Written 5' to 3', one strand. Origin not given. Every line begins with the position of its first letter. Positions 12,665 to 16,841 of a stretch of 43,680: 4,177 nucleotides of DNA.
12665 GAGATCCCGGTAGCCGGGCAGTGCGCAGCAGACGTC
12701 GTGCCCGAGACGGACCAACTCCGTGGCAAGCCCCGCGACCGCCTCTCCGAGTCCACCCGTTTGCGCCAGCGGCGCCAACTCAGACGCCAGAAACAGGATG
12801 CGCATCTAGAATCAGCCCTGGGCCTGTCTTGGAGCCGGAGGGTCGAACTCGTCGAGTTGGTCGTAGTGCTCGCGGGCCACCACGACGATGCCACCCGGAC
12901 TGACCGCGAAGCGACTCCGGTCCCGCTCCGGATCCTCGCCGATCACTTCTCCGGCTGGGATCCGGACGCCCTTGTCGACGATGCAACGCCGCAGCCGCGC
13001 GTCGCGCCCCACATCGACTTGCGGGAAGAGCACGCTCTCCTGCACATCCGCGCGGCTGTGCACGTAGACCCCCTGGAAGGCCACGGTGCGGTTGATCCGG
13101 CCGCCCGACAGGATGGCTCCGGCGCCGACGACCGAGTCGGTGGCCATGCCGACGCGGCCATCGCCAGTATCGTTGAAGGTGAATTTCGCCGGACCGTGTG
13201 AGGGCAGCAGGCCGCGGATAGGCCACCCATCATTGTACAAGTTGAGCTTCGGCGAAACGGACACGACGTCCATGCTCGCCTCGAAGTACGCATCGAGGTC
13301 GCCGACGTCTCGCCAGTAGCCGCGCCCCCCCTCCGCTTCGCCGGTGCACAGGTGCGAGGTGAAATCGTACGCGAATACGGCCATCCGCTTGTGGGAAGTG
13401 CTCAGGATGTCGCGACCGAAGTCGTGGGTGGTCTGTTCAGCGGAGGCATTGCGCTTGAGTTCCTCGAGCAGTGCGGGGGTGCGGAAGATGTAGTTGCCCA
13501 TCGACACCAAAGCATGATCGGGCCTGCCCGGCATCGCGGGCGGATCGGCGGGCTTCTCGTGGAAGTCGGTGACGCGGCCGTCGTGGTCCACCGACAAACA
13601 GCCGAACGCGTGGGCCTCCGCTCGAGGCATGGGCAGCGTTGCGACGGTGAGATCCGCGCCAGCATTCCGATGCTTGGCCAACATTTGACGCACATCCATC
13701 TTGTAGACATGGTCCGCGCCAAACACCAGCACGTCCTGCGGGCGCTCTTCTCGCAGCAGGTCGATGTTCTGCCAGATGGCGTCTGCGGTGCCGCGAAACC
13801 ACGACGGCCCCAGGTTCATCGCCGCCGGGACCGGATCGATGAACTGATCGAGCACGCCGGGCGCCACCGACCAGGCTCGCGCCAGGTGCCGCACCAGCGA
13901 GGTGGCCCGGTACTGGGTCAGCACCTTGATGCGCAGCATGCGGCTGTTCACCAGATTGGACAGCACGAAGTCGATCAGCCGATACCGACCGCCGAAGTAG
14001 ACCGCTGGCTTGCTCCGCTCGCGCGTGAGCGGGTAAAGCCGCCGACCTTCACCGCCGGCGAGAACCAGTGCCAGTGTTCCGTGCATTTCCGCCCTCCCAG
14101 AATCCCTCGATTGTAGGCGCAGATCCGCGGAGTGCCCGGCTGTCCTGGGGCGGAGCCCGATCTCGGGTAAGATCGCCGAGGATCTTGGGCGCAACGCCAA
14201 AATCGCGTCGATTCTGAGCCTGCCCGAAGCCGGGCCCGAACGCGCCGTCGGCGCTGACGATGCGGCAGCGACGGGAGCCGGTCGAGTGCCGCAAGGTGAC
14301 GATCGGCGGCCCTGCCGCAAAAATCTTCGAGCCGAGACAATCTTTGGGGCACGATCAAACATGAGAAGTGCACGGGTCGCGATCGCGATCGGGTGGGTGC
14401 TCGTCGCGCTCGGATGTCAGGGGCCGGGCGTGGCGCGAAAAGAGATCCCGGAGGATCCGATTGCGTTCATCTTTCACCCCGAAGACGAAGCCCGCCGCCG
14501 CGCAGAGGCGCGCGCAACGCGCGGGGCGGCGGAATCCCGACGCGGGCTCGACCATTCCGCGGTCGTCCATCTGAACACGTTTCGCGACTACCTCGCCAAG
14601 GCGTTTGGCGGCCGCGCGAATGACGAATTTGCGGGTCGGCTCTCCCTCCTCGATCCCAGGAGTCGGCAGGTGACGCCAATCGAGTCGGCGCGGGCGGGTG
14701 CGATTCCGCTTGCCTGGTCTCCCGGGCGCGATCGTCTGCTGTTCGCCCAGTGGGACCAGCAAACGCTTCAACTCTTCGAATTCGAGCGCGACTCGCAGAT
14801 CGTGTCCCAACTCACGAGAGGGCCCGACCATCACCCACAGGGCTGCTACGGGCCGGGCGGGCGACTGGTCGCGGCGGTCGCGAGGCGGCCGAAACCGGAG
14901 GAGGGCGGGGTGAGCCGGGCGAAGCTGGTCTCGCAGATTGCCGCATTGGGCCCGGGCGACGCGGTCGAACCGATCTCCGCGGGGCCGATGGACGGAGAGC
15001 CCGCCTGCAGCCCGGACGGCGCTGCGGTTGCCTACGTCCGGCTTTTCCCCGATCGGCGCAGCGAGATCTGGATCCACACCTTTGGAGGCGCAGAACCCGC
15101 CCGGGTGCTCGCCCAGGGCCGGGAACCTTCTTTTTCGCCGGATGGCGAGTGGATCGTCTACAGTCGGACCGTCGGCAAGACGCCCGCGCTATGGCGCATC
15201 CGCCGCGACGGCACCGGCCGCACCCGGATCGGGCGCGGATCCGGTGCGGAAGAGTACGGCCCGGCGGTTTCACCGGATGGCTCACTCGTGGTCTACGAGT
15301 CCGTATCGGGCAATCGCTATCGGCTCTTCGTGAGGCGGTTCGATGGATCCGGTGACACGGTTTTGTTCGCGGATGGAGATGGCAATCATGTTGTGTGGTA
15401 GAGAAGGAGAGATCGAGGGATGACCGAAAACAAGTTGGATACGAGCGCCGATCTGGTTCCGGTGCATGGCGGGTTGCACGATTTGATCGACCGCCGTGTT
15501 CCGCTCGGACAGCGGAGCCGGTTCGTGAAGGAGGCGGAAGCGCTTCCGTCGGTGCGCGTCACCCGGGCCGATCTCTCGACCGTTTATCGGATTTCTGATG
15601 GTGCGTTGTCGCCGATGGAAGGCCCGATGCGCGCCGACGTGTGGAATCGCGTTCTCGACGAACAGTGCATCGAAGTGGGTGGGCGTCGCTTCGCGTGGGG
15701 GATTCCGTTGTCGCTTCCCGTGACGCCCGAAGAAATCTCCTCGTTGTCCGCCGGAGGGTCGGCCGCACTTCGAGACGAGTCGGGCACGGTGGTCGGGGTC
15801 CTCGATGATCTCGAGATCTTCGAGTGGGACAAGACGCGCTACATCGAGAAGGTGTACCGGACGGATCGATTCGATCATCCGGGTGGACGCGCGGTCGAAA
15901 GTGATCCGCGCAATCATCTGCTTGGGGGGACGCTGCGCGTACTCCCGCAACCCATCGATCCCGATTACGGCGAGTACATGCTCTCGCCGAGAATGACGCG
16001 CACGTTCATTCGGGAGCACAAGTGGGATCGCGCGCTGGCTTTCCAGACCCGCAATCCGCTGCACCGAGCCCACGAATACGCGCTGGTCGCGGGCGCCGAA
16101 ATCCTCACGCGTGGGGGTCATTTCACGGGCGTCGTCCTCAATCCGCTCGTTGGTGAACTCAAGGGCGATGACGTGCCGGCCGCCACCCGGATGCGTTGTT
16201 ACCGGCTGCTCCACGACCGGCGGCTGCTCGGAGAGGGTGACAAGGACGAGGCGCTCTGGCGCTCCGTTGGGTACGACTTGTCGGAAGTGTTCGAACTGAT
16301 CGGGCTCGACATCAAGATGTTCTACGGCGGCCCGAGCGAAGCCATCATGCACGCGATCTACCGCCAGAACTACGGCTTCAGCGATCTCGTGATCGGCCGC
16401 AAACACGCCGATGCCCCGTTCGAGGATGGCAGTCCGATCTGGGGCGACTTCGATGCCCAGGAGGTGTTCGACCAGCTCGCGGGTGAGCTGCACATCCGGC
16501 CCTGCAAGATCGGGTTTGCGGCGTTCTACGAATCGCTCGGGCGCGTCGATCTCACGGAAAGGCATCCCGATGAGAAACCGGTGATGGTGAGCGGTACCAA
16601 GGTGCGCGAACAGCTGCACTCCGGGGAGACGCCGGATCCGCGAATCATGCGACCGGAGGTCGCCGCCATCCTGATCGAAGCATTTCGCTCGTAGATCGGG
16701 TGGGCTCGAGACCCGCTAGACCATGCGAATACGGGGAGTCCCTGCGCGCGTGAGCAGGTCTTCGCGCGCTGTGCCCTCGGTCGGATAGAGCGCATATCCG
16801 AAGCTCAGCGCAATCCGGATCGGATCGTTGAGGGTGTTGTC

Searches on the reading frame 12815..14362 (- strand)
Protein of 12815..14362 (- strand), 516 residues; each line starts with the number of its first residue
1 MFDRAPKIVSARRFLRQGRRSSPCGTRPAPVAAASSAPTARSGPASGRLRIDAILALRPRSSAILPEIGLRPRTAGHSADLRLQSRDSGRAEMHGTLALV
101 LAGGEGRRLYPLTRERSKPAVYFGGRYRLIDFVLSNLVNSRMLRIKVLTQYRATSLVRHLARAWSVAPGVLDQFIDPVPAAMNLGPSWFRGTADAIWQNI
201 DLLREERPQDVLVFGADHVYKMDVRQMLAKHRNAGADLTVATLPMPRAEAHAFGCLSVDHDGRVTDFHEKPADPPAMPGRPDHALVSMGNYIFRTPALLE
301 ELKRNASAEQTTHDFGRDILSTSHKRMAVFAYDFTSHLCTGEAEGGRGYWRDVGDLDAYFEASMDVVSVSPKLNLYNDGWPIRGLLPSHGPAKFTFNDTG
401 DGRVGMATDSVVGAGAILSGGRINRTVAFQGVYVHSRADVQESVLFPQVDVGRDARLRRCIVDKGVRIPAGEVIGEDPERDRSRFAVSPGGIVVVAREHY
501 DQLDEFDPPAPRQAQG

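Call 92: search_protein_families(library=pfam, proteins=[window:12815-14362:-], max_evalue=0.001)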
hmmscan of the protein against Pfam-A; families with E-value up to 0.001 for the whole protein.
window:12815-14362:- (516 aa): 5 families
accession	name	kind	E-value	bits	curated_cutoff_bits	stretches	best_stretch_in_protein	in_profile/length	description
PF00483.29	NTP_transferase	-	8.8e-58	196.2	21.2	1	98-366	2-242/245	Nucleotidyl transferase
PF24894.1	Hexapep_GlmU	-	1.7e-35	121.7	23.3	1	391-495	2-104/104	GlmU-like, C-terminal hexapeptide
PF25247.1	LbH_GLGC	-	0.00014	22.2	27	1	409-498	31-127/135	GLGC left-handed parallel beta-helix domain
PF12804.13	NTP_transf_3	-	0.00018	22.2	27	1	98-247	1-127/160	MobA-like NTP transferase domain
PF25084.1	LbH_EIF2B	-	0.00024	21.5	54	1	408-474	20-87/105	EIF2B subunit epsilon LbH domain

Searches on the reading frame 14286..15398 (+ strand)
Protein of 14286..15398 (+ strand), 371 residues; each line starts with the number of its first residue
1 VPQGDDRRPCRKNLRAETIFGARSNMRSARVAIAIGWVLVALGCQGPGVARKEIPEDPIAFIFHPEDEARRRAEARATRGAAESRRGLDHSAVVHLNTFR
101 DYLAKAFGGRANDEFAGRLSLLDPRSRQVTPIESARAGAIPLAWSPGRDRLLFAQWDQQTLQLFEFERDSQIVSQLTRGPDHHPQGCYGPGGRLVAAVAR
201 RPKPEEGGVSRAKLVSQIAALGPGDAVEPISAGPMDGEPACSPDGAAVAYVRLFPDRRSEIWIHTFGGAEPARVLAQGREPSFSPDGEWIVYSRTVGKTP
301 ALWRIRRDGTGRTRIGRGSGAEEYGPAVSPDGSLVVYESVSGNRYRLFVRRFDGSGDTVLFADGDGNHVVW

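Call 92: search_protein_families(library=pfam, proteins=[window:14286-15398:+], max_evalue=0.001)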
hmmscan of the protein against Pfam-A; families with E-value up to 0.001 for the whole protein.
window:14286-15398:+ (371 aa): 1 family
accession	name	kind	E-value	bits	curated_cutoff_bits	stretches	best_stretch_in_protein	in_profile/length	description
PF07676.18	PD40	-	5.8e-13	48.9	20.9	1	280-303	13-37/38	WD40-like Beta Propeller Repeat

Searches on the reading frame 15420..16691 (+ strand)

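Call 5: search_protein_families(library=pfam, proteins=[window:15420-16691:+], max_evalue=0.01)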
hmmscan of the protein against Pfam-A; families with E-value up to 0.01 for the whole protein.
window:15420-16691:+ (424 aa): 2 families
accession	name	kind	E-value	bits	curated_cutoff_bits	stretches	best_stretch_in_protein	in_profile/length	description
PF01747.23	ATP-sulfurylase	-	7.6e-55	186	24.3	1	185-420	2-211/212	ATP-sulfurylase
PF14306.12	PUA_2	-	5.5e-30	104.5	27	1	16-175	4-157/159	PUA-like domain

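Call 6: search_protein_families(library=ncbifam, proteins=[window:15420-16691:+], max_evalue=0.01)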
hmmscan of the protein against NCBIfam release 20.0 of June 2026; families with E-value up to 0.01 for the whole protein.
window:15420-16691:+ (424 aa): 3 families
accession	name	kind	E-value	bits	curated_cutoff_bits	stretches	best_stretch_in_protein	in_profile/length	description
NF003166.0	PRK04149.1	subfamily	4.3e-81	272.3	387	1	14-423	6-383/393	sulfate adenylyltransferase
TIGR00339.1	sopT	equivalog_domain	8.2e-72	242.1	322.95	1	31-420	16-383/383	sulfate adenylyltransferase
NF004040.0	PRK05537.1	equivalog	4.7e-52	177.2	669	1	27-421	18-388/572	bifunctional sulfate adenylyltransferase/adenylylsulfate kinase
